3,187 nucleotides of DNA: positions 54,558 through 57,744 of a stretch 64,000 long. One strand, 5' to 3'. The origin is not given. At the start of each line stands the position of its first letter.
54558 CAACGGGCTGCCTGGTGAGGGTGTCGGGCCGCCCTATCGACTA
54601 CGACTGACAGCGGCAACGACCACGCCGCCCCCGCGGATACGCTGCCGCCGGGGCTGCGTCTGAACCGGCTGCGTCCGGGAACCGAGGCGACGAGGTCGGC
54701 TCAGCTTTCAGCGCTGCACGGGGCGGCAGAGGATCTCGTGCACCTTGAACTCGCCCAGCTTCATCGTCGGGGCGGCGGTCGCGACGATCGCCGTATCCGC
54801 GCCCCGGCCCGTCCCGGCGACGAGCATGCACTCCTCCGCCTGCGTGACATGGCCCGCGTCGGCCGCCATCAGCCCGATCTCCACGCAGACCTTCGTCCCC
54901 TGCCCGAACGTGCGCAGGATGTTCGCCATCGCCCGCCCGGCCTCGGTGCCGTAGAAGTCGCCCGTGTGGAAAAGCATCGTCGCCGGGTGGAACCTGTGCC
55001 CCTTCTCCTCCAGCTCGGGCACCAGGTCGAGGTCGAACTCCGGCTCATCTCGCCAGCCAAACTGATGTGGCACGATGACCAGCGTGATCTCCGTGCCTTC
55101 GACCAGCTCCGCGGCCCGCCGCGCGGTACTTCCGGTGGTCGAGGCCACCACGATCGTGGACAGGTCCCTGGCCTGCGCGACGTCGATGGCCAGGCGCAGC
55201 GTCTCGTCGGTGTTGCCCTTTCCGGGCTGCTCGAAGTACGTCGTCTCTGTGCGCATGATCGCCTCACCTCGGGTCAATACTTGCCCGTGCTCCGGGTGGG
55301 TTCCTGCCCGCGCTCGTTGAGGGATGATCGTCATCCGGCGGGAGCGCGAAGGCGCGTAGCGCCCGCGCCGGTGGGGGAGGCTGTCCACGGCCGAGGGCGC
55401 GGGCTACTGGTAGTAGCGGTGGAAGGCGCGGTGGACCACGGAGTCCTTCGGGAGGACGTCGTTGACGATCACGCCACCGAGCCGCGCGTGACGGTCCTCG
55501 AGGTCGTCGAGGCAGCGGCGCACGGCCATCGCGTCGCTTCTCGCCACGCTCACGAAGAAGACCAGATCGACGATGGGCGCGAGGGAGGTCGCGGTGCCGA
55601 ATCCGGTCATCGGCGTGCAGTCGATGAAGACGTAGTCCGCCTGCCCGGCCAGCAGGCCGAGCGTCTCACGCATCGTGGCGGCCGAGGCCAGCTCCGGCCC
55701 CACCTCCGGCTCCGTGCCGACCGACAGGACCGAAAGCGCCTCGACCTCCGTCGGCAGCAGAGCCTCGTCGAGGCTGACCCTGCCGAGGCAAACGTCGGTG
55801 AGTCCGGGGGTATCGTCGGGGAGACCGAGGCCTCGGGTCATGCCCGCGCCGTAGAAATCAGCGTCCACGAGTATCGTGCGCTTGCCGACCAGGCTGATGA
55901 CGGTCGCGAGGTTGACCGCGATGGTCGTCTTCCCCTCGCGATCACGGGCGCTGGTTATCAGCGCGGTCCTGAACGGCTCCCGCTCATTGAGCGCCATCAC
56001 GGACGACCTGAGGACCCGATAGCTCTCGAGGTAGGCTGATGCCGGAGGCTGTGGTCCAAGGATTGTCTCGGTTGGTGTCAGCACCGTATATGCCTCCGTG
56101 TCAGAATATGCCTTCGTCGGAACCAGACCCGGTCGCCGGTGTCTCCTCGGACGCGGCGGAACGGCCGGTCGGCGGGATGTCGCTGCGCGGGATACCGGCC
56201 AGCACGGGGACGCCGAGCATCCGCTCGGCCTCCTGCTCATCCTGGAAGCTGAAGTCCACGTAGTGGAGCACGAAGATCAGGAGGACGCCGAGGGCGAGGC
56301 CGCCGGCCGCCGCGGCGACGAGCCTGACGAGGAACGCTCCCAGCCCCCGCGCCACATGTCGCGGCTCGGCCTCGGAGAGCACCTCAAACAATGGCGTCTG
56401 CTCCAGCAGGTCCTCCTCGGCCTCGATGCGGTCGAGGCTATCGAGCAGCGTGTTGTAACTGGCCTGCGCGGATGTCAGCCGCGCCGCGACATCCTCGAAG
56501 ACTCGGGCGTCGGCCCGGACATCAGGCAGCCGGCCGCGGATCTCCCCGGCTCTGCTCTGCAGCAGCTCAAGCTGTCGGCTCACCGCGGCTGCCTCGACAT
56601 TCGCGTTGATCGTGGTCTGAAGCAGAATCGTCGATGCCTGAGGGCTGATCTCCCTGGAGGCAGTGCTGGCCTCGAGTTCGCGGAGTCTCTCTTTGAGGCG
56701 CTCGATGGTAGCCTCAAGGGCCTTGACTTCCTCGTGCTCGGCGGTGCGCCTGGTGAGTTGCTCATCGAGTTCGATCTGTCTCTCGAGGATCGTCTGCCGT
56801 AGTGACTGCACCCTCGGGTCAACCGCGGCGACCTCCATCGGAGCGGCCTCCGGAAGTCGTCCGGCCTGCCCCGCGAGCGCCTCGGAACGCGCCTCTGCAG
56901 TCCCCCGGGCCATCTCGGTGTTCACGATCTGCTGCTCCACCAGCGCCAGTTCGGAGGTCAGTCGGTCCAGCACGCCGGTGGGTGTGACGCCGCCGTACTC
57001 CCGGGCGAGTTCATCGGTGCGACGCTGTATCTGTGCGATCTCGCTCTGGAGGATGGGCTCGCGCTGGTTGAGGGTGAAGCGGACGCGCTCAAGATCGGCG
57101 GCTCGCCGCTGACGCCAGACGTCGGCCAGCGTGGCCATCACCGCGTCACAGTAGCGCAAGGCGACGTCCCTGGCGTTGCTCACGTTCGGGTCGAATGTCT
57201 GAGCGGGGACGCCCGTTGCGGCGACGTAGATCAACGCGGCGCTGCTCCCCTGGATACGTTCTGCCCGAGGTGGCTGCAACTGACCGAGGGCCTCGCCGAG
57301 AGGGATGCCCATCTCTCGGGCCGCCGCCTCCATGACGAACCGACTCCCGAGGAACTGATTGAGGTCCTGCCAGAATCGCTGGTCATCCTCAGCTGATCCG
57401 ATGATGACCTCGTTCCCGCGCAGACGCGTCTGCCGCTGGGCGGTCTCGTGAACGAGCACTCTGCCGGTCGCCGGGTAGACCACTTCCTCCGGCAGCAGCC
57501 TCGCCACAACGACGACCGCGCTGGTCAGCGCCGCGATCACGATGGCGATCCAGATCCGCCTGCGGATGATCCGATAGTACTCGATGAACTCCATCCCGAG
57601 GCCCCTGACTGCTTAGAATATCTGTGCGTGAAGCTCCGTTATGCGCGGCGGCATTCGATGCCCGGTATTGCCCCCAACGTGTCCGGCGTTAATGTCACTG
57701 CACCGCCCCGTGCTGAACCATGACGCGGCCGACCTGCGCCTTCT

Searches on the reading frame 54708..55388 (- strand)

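Call 16: search_protein_families(library=pfam, proteins=[window:54708-55388:-], max_evalue=0.01)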
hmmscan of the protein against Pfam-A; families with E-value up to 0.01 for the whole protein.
window:54708-55388:- (226 aa): 1 family
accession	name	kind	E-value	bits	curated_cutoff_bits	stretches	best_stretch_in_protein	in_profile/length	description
PF02887.21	PK_C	-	1.5e-06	28.7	28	1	62-200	2-111/114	Pyruvate kinase, alpha/beta domain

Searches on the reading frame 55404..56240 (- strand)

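Call 16: search_protein_families(library=pfam, proteins=[window:55404-56240:-], max_evalue=0.01)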
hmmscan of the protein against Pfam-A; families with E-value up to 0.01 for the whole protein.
window:55404-56240:- (278 aa): 3 families
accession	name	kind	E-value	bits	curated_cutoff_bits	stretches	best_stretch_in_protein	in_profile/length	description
PF13614.12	AAA_31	-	6.6e-10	39.6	27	1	103-221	14-138/177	AAA domain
PF10609.15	ParA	-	3.9e-08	33.4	27.1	1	94-258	7-171/246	NUBPL iron-transfer P-loop NTPase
PF01656.29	CbiA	-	2.3e-06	28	25.4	1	102-265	10-86/125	CobQ/CobB/MinD/ParA nucleotide binding domain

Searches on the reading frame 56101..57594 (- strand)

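Call 16: search_protein_families(library=pfam, proteins=[window:56101-57594:-], max_evalue=0.01)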
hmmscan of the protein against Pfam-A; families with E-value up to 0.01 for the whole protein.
window:56101-57594:- (497 aa): 3 families
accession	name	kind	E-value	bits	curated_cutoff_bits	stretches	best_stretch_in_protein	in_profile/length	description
PF02706.20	Wzz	-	0.00026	21.7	25.5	1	8-94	10-90/91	Chain length determinant protein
PF16454.10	PI3K_P85_iSH2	-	0.0049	16.9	31.5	1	268-312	62-105/161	Phosphatidylinositol 3-kinase regulatory subunit P85 inter-SH2 domain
PF23984.1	DUF7307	-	0.0057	17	27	0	278-347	11-82/129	Pam3 gp33-like protein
